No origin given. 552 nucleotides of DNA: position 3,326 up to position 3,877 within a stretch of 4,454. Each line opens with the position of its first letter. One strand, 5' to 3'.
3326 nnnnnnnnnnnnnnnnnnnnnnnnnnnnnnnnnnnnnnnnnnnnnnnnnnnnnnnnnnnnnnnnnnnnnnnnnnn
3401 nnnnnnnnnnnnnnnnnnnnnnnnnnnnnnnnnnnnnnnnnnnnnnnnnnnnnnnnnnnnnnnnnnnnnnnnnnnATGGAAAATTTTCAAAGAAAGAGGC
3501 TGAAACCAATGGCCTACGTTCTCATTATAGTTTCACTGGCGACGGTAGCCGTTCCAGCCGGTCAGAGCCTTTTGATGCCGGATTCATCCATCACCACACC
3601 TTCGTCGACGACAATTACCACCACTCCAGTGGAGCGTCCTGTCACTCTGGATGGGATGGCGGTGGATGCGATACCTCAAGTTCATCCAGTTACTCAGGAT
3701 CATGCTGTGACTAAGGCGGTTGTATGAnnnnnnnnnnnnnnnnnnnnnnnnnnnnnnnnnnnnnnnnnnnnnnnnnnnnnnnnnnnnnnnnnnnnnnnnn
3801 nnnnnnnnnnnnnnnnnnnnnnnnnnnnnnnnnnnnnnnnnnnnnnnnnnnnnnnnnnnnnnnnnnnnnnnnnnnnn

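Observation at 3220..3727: Two overlapping out-of-frame ORFs that both look protein-like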

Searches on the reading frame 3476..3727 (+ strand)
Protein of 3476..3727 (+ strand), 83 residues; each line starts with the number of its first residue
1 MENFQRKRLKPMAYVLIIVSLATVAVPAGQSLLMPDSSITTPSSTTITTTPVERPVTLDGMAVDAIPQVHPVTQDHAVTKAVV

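Call 10: search_dna_similar(query=window:3476-3724:+, collection=plasmids, mode=protein, rows=spread, max_rows=50, max_evalue=0.001)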
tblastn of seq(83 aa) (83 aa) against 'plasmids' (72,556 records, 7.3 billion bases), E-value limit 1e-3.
Records with a match: 679; places in all: 680; records where one place covers at least 80% of the query: 676.
Best place of each record, by identity: >=99% 50; 95-99% 121; 90-95% 4; 80-90% 1; 60-80% 12; <60% 491.
By first word of the organism name: Klebsiella 308; Escherichia 195; Enterobacter 83; Salmonella 49; Citrobacter 24; Cronobacter 9; Shigella 7; uncultured 1; Buttiauxella 1; Kluyvera 1; and 1 more.
By predicted mobility (MOB-suite, as given by PLSDB): non-mobilizable 669; conjugative 6; mobilizable 4.
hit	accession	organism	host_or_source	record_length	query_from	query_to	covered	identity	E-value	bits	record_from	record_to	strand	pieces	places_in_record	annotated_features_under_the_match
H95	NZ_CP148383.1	Escherichia coli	Homo sapiens,single cell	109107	1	83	100%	100.0%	1e-34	130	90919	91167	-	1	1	hypothetical protein (x2)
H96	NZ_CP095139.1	Escherichia coli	Homo sapiens,Cell culture,Chronic wound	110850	1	83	100%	100.0%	1e-34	130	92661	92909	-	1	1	hypothetical protein (x2)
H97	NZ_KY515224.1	Escherichia coli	-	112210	1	83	100%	100.0%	1e-34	130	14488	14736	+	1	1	hypothetical protein (x2)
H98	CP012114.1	Escherichia coli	Gallus gallus domesticus,peritoneal ...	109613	1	83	100%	100.0%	1e-34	130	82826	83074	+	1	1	hypothetical protein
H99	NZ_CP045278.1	Escherichia coli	Homo sapiens,Whole organism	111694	1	83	100%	98.8%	1e-34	130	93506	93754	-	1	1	hypothetical protein (x2)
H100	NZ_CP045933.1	Shigella sonnei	Homo sapiens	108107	1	83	100%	97.6%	5e-34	129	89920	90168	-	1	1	hypothetical protein (x2)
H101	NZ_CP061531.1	Escherichia coli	water sample,Beach water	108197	1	83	100%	96.4%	2e-33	126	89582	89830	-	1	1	hypothetical protein (x2)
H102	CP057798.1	Escherichia coli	culture,Pooled pig faecal samples ...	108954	1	83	100%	96.4%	4e-33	126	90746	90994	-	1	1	hypothetical protein (x2)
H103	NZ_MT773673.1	Escherichia coli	-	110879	1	83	100%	96.4%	4e-33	126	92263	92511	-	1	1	hypothetical protein (x2)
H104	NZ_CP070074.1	Escherichia coli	Homo sapiens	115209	1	83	100%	96.4%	4e-33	126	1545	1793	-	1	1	hypothetical protein (x2)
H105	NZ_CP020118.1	Escherichia coli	-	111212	1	83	100%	95.2%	5e-33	125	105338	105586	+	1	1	hypothetical protein (x2)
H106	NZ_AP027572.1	Escherichia coli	-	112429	1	76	92%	97.4%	4e-30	117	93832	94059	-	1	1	hypothetical protein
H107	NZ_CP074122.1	Escherichia coli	single bacteria,ascites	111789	1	76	92%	96.1%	3e-29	115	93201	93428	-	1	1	hypothetical protein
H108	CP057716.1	Escherichia coli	culture,Pooled pig faecal samples ...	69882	1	83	100%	55.8%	1e-15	76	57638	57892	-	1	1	hypothetical protein (x2)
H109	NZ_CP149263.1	Salmonella enterica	-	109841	1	82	99%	56.5%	1e-14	74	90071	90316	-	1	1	hypothetical protein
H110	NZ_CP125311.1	Citrobacter freundii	Homo sapiens,urine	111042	1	82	99%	56.5%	1e-14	74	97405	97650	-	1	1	hypothetical protein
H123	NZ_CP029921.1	Salmonella enterica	-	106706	1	82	99%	54.1%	1e-13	71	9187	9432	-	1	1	hypothetical protein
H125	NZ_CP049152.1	Cronobacter sakazakii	Homo sapiens,Dyalisis liquid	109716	1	67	81%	64.2%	1e-11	65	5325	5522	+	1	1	hypothetical protein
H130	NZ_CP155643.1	Klebsiella pneumoniae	Broncho-alveolar ...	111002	1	75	90%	51.2%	7e-14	71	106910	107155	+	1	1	hypothetical protein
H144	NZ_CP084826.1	Klebsiella pneumoniae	Water,Whole organism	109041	1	36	43%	77.8%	2e-10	62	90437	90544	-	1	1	hypothetical protein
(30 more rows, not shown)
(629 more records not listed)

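Call 11: get_annotated_region(hit=H110, flank=1200)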
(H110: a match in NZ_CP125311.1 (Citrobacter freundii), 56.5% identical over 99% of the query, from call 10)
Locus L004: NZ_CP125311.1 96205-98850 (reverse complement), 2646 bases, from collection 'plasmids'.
description: Citrobacter freundii strain CF5125 plasmid pCF5125-1, complete sequence
organism: Citrobacter freundii (NCBI taxid 546)
taxonomy: Bacteria; Pseudomonadota; Gammaproteobacteria; Enterobacterales; Enterobacteriaceae; Citrobacter; Citrobacter freundii
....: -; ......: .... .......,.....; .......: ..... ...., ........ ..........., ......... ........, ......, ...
typing (MOB-suite, as given by PLSDB): non-mobilizable; replicon IncFIB
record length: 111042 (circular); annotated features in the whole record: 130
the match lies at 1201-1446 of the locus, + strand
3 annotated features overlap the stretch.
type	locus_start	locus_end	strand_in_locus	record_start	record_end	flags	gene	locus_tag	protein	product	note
CDS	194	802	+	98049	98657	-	rnhA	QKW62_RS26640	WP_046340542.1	ribonuclease HI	-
CDS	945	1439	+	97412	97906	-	-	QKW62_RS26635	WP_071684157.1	hypothetical protein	-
CDS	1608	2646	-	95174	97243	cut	-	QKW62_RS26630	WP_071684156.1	HypX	-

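Call 12: get_annotated_region(hit=H130, flank=1200)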
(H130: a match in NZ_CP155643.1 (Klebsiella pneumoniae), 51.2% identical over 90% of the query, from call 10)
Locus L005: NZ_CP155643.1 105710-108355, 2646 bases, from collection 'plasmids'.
description: Klebsiella pneumoniae strain SQ154 plasmid pSQ154B, complete sequence
organism: Klebsiella pneumoniae (NCBI taxid 573)
taxonomy: Bacteria; Pseudomonadota; Gammaproteobacteria; Enterobacterales; Enterobacteriaceae; Klebsiella; Klebsiella pneumoniae
host: -; source: Broncho-alveolar lavage,Broncho-alveolar lavage; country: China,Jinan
typing (MOB-suite, as given by PLSDB): non-mobilizable; replicon IncFIB
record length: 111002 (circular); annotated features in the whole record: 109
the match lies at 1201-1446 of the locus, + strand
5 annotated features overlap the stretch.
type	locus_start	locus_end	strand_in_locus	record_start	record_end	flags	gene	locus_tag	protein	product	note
CDS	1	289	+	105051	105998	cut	-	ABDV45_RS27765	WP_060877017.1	hypothetical protein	-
CDS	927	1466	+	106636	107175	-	-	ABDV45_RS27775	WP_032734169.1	hypothetical protein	-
CDS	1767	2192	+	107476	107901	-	-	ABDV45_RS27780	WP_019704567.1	tellurite/colicin resistance protein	-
CDS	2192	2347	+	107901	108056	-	-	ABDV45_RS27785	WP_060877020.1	DUF3927 family protein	-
CDS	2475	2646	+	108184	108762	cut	-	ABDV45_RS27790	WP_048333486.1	hypothetical protein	-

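Call 13: get_annotated_region(hit=H125, flank=1200)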
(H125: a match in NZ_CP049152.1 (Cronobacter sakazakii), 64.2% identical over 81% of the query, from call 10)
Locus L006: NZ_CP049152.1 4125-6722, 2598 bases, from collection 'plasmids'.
description: Cronobacter sakazakii strain C757 plasmid pCsaC757b, complete sequence
organism: Cronobacter sakazakii (NCBI taxid 28141)
taxonomy: Bacteria; Pseudomonadota; Gammaproteobacteria; Enterobacterales; Enterobacteriaceae; Cronobacter; Cronobacter sakazakii
host: -; source: Homo sapiens,Dyalisis liquid; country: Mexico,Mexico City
typing (MOB-suite, as given by PLSDB): non-mobilizable; replicon rep_cluster_763
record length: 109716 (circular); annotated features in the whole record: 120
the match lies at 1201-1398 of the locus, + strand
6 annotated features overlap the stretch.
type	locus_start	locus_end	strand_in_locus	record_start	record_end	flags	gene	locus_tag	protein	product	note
CDS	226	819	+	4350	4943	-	rnhA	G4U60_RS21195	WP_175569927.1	ribonuclease HI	-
CDS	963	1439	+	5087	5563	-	-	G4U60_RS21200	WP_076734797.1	hypothetical protein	-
CDS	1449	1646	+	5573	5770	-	-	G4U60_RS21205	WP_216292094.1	hypothetical protein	-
CDS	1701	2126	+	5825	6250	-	-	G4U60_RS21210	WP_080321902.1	TerB family tellurite resistance protein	-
CDS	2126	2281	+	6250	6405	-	-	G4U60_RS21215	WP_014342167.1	DUF3927 family protein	-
CDS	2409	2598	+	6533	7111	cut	-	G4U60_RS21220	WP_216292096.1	hypothetical protein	-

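Call 14: get_annotated_region(hit=H123, flank=1200)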
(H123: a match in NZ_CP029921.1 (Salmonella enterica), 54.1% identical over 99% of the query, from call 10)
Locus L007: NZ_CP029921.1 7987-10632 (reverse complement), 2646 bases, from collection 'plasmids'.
description: Salmonella enterica subsp. enterica serovar Typhi strain 311189_282186 plasmid pHCM2, complete sequence
organism: Salmonella enterica (NCBI taxid 90370)
taxonomy: Bacteria; Pseudomonadota; Gammaproteobacteria; Enterobacterales; Enterobacteriaceae; Salmonella; Salmonella enterica
host: -; source: -; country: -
typing (MOB-suite, as given by PLSDB): non-mobilizable; replicon IncFIB
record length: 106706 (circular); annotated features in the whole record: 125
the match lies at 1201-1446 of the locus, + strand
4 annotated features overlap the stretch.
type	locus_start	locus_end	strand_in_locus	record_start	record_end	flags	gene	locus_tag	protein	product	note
CDS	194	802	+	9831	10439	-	rnhA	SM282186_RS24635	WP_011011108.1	ribonuclease HI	-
CDS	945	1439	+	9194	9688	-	-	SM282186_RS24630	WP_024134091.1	hypothetical protein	-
CDS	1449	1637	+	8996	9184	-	-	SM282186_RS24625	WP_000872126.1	hypothetical protein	-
CDS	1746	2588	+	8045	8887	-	-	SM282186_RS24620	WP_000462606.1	Rha family transcriptional regulator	-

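Call 15: get_annotated_region(hit=H108, flank=1200)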
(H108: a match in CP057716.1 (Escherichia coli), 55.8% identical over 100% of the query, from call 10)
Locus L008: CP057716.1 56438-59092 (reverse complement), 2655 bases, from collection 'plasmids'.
description: Escherichia coli strain RHB17-C02 plasmid pRHB17-C02_4, complete sequence
organism: Escherichia coli (NCBI taxid 562)
taxonomy: Bacteria; Pseudomonadota; Gammaproteobacteria; Enterobacterales; Enterobacteriaceae; Escherichia; Escherichia coli
host: -; source: culture,Pooled pig faecal samples collected from floor of farm; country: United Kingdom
typing (MOB-suite, as given by PLSDB): non-mobilizable; replicon IncFIB
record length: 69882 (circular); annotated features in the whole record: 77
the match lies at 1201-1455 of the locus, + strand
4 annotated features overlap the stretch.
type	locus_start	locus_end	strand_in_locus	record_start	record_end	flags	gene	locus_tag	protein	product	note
CDS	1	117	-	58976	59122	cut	-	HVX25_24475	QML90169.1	hypothetical protein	-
CDS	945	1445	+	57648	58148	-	-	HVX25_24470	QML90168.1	hypothetical protein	-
CDS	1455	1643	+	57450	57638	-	-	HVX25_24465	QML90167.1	hypothetical protein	-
CDS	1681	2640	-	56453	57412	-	-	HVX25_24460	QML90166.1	restriction endonuclease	-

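Call 16: get_annotated_region(hit=H144, flank=1200)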
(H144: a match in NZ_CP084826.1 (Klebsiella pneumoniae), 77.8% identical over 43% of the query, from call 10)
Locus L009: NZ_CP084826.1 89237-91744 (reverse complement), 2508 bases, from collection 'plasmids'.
description: Klebsiella pneumoniae strain SB617 plasmid pKp_SB617_1, complete sequence
organism: Klebsiella pneumoniae (NCBI taxid 573)
taxonomy: Bacteria; Pseudomonadota; Gammaproteobacteria; Enterobacterales; Enterobacteriaceae; Klebsiella; Klebsiella pneumoniae
host: -; source: Water,Whole organism; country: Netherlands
typing (MOB-suite, as given by PLSDB): non-mobilizable; replicon IncFIB
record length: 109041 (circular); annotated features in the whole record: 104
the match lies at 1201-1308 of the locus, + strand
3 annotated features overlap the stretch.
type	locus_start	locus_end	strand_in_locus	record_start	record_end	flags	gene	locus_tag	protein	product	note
CDS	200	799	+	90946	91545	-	rnhA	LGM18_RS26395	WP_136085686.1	ribonuclease HI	-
CDS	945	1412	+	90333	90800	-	-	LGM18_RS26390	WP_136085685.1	hypothetical protein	-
CDS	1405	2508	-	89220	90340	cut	-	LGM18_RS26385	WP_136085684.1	IS3 family transposase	-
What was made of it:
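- One locus has an IS insertion (L009, call 16).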

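Call 19: search_protein_families(library=pfam, proteins=[window:3476-3727:+], max_evalue=1)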
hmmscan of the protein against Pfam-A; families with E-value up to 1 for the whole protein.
window:3476-3727:+ (83 aa): 2 families
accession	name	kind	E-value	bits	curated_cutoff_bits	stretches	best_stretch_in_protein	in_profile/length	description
PF13129.11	DUF3953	-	0.05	13.8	22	1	2-26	15-38/41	Protein of unknown function (DUF3953)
PF10907.13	DUF2749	-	0.2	12.1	25.5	1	15-46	5-40/72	Protein of unknown function (DUF2749)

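Call 20: search_protein_families(library=phrogs, proteins=[window:3476-3727:+], max_evalue=1)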
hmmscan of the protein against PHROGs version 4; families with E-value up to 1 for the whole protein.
window:3476-3727:+ (83 aa): 1 family
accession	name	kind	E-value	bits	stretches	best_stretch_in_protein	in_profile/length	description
phrog_15659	-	unknown function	8.3e-47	158.1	1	12-83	1-72/72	-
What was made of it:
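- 3476..3727 (+): Embedded (overlapped) +1-frame gene: 83-aa single-pass membrane protein with a basic N-terminus, a TM helix, a Thr/Pro-rich spacer and a conserved TL(D/E)GM.(L/V)D motif. Matches phrog_15659. Not annotated in any of the 16 annotated records examined. PHROG hit E=8e-47 (call 20). tblastn matches in 679 plasmids (call 10).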

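Call 21: find_homologous_proteins(query=window:3476-3727:+, max_evalue=0.01)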
Query window:3476-3727:+ (83 aa): 17 proteins with E <= 0.01 among 18 candidates.
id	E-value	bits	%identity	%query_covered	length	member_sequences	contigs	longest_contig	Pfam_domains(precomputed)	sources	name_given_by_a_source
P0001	1.3e-43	163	99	100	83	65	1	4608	-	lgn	-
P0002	6.9e-43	161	99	100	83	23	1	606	-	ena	-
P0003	6.3e-41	154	95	100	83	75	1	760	-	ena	-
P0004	1.1e-36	141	84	100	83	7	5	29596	-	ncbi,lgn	-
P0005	1.8e-32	128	85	96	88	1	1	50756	-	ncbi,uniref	ncbi:hypothetical protein, partial [Escherichia coli]|uniref:hypothetical protein n=1 Tax=Escherichi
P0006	1.7e-28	115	95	75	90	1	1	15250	-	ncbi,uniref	ncbi:hypothetical protein, partial [Escherichia coli]|uniref:hypothetical protein n=1 Tax=Escherichi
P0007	6.7e-28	113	93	87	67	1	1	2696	-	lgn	-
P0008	7.5e-25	104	93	72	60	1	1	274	-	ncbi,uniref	ncbi:hypothetical protein, partial [Enterococcus faecium]|uniref:hypothetical protein n=1 Tax=Entero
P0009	8.8e-24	100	79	86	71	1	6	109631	-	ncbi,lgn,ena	-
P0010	1.7e-21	93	80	87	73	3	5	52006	-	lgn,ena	-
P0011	1.7e-17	80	64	81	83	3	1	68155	-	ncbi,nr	ncbi:hypothetical protein EHI96_20100 [Cronobacter malonaticus]|nr:hypothetical protein [Cronobacter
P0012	1.4e-16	77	57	100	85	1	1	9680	-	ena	-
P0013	1.7e-16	77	63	81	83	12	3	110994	-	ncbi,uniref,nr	ncbi:hypothetical protein AUM46_06315 [Cronobacter malonaticus]|uniref:Uncharacterized protein n=1 T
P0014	3.5e-15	73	53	100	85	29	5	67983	-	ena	-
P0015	2.0e-12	64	76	59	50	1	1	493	-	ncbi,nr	ncbi:hypothetical protein KCA24_33515 [Escherichia coli]|nr:hypothetical protein [Escherichia coli]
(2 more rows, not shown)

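Call 27: search_dna_similar(query=window:3476-3724:+, collection=phages, mode=protein, max_rows=40, max_evalue=0.01)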
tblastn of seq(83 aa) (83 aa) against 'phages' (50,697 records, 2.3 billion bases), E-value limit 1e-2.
Records with a match: 12; places in all: 12; records where one place covers at least 80% of the query: 12.
Best place of each record, by identity: 95-99% 4; <60% 8.
By first word of the organism name: Klebsiella 6; Escherichia 4; Salmonella 2.
By host as written in the record: Salmonella enterica subsp. enterica serovar Typhimurium strain LT2 2; Escherichia coli strain SCU-107 1; Escherichia coli strain SCU-175 1; Escherichia coli str. K-12 substr. MG1655 1; - 1; Klebsiella pneumoniae strain 4011 1; Klebsiella pneumoniae strain 9362 1; Klebsiella pneumoniae ST13-OXA48 1; and 3 more.
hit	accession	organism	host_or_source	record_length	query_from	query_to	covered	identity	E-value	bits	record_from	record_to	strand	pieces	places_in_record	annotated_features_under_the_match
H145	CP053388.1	Escherichia phage CMS-2020a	Escherichia coli strain SCU-107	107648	1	83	100%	97.6%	1e-34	129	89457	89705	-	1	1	record has no annotation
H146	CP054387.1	Escherichia phage CMS-2020a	Escherichia coli strain SCU-175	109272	1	83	100%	97.6%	1e-34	129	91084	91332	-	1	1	record has no annotation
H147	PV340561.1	Escherichia phage PhiR41_1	Escherichia coli str. K-12 substr. ...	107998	1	83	100%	96.4%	5e-34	127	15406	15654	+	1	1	hypothetical protein (x2)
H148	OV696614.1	Escherichia phage Cyrano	-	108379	1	83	100%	96.4%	1e-33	126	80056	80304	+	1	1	Hypothetical protein (x2)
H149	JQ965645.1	Salmonella phage SSU5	Salmonella enterica subsp. enterica ...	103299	1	82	99%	57.6%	3e-15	74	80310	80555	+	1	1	hypothetical protein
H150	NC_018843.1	Salmonella phage SSU5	Salmonella enterica subsp. enterica ...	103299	1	82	99%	57.6%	3e-15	74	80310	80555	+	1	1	hypothetical protein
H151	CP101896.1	Klebsiella phage GArcari-2022b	Klebsiella pneumoniae strain 4011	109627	1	82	99%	55.3%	5e-14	71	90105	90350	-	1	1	record has no annotation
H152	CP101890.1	Klebsiella phage GArcari-2022a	Klebsiella pneumoniae strain 9362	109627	1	82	99%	55.3%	5e-14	71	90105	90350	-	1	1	record has no annotation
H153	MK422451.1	Klebsiella phage ST13-OXA48phi12.3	Klebsiella pneumoniae ST13-OXA48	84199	1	75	90%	51.2%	2e-14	71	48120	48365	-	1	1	hypothetical protein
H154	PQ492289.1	Klebsiella phage vB_KpnS_p4727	Klebsiella pneumoniae 4727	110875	1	75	90%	51.2%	2e-14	71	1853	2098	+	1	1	record has no annotation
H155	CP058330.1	Klebsiella phage vB_Kpn_1825-KPC53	Klebsiella pneumoniae subsp. pneumoniae ...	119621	1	75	90%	51.2%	2e-14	71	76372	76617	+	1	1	record has no annotation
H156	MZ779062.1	Klebsiella phage pJN2-26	horse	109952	1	75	90%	51.2%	5e-14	71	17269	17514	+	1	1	hypothetical protein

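Call 43: get_annotated_region(hit=H150, flank=2500)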
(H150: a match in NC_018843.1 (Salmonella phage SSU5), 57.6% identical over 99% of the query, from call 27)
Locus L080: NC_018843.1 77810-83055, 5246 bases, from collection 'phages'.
description: Salmonella phage SSU5, complete genome.
organism: Salmonella phage SSU5 (NCBI taxid 1177632)
taxonomy: Viruses; Duplodnaviria; Heunggongvirae; Uroviricota; Caudoviricetes
host: Salmonella enterica subsp. enterica serovar Typhimurium strain LT2; source: -; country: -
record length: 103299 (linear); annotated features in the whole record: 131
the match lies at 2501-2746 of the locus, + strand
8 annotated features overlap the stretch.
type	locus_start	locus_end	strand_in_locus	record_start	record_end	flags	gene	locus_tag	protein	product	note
CDS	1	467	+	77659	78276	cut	-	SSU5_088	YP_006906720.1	DNA methyltransferase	-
CDS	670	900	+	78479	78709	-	-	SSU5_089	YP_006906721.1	hypothetical protein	-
CDS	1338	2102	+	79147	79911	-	-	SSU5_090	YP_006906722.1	Rnase H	-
CDS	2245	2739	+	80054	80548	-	-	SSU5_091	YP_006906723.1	hypothetical protein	-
CDS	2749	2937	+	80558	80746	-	-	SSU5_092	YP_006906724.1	hypothetical protein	-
CDS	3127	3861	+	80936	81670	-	-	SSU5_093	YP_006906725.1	anti-repressor Ant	-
CDS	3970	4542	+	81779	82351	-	-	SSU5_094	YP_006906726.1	hypothetical protein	-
CDS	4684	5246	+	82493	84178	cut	-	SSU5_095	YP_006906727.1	DNA methyltransferase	-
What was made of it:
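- It belongs to the SSU5 family (calls 27, 43).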

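Call 44: get_annotated_region(hit=H153, flank=1500)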
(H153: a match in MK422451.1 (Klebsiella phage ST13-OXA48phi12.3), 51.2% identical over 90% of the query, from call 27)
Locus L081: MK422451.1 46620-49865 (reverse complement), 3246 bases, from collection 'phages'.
description: Klebsiella phage ST13-OXA48phi12.3, complete genome.
organism: Klebsiella phage ST13-OXA48phi12.3 (NCBI taxid 2510466)
taxonomy: Viruses; Duplodnaviria; Heunggongvirae; Uroviricota; Caudoviricetes
host: Klebsiella pneumoniae ST13-OXA48; source: -; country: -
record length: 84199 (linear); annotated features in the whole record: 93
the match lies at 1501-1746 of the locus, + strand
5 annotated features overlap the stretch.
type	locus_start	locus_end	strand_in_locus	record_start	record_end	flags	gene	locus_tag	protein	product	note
CDS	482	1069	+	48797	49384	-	-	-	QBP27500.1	ribonuclease HI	-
CDS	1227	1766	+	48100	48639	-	-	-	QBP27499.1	hypothetical protein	-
CDS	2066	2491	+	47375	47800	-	-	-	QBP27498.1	tellurite/colicin resistance protein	-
CDS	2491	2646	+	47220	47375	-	-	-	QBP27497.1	hypothetical protein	hypothetical protein, DUF3927 domain-containing protein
CDS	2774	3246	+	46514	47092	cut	-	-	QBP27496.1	hypothetical protein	-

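Call 45: get_annotated_region(hit=H156, flank=1500)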
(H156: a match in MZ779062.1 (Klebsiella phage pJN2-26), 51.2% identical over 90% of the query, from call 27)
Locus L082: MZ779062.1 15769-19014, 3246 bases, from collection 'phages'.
description: Klebsiella phage pJN2-26, complete genome.
organism: Klebsiella phage pJN2-26 (NCBI taxid 2873443)
taxonomy: Viruses; Duplodnaviria; Heunggongvirae; Uroviricota; Caudoviricetes
host: horse; source: horse tracheal aspirate; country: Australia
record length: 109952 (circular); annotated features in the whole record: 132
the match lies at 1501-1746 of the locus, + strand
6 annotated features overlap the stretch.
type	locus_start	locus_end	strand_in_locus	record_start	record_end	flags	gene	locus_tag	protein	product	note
CDS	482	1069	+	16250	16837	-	-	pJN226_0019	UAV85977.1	ribonuclease HI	-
CDS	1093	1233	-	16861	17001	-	-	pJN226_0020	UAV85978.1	hypothetical protein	-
CDS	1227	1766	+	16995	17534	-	-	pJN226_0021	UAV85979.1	hypothetical protein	-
CDS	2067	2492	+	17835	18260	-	-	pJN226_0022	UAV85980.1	tellurite resistance TerB family protein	-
CDS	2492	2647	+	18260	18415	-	-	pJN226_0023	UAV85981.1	hypothetical protein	-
CDS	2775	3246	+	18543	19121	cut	-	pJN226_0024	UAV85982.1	hypothetical protein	-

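Call 57: search_protein_families(library=padloc, proteins=[window:3476-3727:+], max_evalue=1)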
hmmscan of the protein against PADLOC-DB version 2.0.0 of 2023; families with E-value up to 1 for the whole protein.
window:3476-3727:+ (83 aa): 0 families

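Call 58: search_protein_families(library=ncbifam, proteins=[window:3476-3727:+], max_evalue=1)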
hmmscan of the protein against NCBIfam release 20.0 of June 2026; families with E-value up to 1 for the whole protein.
window:3476-3727:+ (83 aa): 0 families

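Call 60: find_related_loci(query=A3, collection=genome_contigs, flank=1500)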
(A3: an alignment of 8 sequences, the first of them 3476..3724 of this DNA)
Query A3 (83 aa) in genome_contigs; peptide patterns used: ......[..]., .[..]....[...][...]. (x = any residue, [..] = any of these).
133 stretches matched a pattern; 4 encode a relative of the query (tblastn E <= 1e-3); 4 distinct loci.
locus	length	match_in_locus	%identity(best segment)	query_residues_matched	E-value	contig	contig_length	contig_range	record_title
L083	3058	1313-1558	56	1-82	1e-21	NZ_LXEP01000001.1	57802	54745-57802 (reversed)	Buttiauxella gaviniae ATCC 51604 Sequence00001, whole genome shotgun sequence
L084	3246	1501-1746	55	1-82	6e-21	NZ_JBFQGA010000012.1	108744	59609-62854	Kluyvera sp. STS39-E contig00012, whole genome shotgun sequence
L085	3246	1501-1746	54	1-82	3e-17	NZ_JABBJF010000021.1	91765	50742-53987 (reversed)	Kluyvera sichuanensis strain 090646 contig00021, whole genome shotgun sequence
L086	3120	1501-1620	50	8-43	1e-5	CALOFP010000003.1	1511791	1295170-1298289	MAG: uncultured bacterium isolate LOGT_bin.0225 genome assembly, contig: contig_6425, whole genome shotgun sequence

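Call 77: find_homologous_proteins(query=A4, max_evalue=0.01)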
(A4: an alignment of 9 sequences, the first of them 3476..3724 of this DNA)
Query A4 (9 sequences) (83 aa, profile of the alignment): 56 proteins with E <= 0.01 among 7304 candidates.
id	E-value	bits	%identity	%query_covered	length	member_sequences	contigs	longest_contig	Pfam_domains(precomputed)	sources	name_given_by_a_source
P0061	2.0e-37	145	62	81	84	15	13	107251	-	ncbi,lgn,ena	-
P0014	1.7e-36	142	53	100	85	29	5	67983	-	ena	-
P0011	2.7e-35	138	64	81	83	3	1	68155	-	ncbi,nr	ncbi:hypothetical protein EHI96_20100 [Cronobacter malonaticus]|nr:hypothetical protein [Cronobacter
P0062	3.8e-35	138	54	99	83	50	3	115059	-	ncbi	-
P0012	3.1e-34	135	57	100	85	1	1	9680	-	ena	-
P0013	1.2e-33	133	63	81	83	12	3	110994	-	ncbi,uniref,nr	ncbi:hypothetical protein AUM46_06315 [Cronobacter malonaticus]|uniref:Uncharacterized protein n=1 T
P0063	6.1e-32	127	55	86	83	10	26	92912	-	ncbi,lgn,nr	ncbi:hypothetical protein SEEM1594_01279 [Salmonella enterica subsp. enterica serovar Muenchen str. 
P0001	3.5e-31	125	99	100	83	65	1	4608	-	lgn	-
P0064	4.5e-31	125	55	90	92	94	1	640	-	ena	-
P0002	6.9e-31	124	99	100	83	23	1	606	-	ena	-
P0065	7.1e-31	124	55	86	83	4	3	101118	-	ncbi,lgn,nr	ncbi:hypothetical protein Y085_10475 [Salmonella enterica subsp. enterica serovar Infantis str. CVM 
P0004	3.2e-30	122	84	100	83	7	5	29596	-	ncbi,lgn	-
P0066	5.7e-30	121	51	99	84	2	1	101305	-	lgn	-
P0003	3.2e-29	119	95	100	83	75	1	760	-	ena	-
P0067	1.7e-26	110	56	89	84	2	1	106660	-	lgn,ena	-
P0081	4.3e-8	51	46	31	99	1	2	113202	-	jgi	jgi:hypothetical protein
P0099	7.8e-3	34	40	64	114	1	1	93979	-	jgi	jgi:hypothetical protein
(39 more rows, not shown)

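Call 79: find_encoding_contigs(protein=P0081, flank=2000, max_places=2)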
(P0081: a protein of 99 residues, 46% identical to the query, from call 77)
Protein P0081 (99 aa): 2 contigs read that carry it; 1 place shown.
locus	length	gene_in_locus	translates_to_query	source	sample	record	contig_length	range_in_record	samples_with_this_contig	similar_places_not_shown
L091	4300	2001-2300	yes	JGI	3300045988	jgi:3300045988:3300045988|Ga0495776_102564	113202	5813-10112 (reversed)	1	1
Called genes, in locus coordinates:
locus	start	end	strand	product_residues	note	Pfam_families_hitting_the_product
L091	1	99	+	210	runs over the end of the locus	PF05869:Dam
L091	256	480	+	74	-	-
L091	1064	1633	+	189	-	PF00075:RNase_H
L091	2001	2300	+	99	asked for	-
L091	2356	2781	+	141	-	PF05099:TerB (faint)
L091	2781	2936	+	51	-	PF13064:DUF3927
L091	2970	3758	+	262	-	-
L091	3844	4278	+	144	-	-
